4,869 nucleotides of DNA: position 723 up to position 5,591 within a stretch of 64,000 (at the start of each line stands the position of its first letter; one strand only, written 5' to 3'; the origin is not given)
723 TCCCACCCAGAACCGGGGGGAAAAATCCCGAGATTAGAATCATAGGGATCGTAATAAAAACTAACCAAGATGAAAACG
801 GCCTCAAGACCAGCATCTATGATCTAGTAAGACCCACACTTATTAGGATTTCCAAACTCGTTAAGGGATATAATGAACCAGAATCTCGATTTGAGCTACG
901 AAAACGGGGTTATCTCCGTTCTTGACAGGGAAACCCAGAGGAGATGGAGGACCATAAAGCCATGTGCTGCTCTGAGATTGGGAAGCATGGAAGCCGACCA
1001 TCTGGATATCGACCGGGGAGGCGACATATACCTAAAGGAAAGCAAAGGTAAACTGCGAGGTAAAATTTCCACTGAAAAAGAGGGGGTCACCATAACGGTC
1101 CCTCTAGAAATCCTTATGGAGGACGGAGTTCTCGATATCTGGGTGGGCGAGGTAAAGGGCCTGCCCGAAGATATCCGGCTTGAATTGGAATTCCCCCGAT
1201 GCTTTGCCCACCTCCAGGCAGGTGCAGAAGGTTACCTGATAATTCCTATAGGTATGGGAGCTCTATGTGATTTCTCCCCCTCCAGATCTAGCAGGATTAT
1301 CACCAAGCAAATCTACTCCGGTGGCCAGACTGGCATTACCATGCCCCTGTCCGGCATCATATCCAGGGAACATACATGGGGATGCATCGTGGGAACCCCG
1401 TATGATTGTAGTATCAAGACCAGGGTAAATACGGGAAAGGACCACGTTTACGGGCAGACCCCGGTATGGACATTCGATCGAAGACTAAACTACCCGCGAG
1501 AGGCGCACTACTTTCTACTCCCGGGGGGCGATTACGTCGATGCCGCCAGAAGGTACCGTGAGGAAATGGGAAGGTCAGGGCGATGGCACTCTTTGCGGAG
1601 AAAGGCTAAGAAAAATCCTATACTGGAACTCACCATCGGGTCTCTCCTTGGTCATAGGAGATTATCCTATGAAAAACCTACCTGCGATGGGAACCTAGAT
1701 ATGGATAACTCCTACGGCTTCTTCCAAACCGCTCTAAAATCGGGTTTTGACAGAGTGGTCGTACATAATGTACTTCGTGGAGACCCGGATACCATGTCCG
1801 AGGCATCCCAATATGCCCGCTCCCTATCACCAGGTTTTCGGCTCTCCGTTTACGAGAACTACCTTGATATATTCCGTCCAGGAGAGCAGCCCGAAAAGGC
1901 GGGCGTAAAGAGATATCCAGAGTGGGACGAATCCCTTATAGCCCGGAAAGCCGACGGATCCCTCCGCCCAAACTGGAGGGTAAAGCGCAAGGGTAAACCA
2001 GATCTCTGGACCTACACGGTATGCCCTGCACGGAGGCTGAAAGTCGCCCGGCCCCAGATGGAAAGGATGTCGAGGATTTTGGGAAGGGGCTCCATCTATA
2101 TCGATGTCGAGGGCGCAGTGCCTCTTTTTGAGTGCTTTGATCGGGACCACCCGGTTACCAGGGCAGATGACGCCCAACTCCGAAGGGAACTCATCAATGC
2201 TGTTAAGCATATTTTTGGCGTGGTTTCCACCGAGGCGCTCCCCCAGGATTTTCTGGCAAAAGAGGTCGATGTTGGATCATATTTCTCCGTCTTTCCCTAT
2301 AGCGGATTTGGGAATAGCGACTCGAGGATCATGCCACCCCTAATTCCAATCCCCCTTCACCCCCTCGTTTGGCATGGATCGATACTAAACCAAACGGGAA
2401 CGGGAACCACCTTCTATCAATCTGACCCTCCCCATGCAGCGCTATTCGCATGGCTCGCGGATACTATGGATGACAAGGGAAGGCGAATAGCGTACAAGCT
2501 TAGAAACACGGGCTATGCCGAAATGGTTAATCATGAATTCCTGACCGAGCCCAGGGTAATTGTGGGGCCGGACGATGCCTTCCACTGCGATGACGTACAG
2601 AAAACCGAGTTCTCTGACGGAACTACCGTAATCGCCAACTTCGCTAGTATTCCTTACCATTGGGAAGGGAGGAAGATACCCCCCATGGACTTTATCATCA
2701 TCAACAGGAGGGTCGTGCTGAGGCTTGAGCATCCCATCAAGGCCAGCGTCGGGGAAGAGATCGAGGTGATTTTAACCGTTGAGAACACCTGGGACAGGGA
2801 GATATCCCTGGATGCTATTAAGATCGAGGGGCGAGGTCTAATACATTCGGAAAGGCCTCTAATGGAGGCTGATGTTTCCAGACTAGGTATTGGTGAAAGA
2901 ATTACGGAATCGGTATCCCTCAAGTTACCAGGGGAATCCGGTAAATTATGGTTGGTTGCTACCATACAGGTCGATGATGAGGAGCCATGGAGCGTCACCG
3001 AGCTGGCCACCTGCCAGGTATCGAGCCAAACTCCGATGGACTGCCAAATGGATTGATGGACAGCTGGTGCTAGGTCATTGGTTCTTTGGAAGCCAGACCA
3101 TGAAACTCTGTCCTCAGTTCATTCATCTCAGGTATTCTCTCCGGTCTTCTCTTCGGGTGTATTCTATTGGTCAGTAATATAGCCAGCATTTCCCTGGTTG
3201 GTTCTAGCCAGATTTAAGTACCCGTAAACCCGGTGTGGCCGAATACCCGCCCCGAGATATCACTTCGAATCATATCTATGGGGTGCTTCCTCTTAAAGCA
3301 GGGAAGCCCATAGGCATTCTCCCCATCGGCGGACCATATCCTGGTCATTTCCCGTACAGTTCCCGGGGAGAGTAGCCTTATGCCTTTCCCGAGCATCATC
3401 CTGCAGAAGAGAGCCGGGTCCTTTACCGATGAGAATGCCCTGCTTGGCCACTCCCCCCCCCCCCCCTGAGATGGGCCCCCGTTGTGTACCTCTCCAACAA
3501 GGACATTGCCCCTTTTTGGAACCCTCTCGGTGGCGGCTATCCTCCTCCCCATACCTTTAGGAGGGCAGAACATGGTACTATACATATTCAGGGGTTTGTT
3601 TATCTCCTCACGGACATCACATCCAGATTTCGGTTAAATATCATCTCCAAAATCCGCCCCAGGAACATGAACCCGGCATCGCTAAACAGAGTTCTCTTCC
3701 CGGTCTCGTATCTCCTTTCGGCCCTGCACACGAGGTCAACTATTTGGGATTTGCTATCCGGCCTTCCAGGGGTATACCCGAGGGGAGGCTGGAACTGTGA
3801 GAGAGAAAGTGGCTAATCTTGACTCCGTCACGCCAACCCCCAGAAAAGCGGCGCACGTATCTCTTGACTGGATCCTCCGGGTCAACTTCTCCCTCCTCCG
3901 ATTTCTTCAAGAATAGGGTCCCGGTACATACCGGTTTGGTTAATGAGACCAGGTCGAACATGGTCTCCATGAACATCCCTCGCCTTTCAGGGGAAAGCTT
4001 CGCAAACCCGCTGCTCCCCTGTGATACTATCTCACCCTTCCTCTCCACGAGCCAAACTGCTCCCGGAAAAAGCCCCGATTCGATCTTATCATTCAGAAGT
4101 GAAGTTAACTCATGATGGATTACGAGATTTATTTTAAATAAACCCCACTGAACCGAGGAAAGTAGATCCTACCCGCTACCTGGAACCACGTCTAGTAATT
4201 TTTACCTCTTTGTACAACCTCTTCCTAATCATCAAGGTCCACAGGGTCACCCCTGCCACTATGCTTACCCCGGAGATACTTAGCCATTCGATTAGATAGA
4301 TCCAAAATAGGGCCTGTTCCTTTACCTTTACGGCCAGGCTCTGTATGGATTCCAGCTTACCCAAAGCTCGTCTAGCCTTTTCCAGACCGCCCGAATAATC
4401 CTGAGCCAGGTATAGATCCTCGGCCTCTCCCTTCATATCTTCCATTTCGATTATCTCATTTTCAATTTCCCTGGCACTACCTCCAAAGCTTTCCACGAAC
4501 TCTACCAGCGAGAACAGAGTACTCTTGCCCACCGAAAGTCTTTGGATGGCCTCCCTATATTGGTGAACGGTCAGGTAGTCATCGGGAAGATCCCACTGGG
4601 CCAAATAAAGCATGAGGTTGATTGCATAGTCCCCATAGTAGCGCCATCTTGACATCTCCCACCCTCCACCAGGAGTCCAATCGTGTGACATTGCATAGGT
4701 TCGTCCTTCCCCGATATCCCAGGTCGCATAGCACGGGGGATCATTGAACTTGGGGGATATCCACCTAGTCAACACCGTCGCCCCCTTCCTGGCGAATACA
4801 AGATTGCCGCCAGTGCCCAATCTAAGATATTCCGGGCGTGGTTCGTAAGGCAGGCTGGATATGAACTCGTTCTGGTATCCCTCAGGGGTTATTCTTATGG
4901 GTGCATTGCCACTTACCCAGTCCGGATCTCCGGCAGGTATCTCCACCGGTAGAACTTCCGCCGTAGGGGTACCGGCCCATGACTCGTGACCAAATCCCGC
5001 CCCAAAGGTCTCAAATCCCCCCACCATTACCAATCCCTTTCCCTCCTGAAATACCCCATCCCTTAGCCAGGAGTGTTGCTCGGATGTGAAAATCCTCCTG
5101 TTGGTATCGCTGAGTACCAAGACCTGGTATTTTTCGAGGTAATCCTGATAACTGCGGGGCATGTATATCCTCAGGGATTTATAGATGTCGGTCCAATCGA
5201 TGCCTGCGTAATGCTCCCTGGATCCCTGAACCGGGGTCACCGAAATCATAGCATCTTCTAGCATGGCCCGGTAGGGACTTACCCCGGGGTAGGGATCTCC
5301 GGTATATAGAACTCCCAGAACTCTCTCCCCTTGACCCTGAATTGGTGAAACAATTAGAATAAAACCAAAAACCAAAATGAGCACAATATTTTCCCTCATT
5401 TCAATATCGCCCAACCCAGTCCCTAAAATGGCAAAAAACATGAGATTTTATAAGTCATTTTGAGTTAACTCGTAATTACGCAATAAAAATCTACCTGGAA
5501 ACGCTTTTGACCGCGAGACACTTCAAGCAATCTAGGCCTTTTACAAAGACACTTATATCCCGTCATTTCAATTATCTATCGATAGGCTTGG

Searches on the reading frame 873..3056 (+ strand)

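Call 93: search_protein_families(library=pfam, proteins=[window:873-3056:+], max_evalue=0.00001)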
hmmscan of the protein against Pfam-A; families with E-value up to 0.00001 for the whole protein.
window:873-3056:+ (727 aa): 1 family
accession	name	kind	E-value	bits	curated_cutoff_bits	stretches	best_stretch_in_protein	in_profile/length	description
PF18952.6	DUF5696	-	1.2e-10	41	25.6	0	573-607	578-612/612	Family of unknown function (DUF5696)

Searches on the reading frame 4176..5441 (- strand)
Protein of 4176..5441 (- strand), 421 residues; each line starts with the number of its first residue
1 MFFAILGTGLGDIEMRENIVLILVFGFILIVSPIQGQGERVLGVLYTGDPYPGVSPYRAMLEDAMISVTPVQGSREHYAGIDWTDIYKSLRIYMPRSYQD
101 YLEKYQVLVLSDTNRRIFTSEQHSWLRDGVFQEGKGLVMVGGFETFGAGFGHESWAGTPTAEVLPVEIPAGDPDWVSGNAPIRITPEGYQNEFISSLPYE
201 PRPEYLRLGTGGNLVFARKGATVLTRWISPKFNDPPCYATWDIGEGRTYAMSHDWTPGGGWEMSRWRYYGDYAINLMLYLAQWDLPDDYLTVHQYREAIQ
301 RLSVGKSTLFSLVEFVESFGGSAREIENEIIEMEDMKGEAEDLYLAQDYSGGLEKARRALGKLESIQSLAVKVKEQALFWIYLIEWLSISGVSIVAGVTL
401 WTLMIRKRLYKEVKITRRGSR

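Call 93: search_protein_families(library=pfam, proteins=[window:4176-5441:-], max_evalue=0.00001)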
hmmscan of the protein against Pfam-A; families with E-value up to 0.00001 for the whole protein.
window:4176-5441:- (421 aa): 1 family
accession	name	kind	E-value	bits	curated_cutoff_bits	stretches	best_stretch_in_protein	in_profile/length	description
PF07090.17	GATase1_like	-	8.3e-08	32.5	27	1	130-280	103-245/247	Putative glutamine amidotransferase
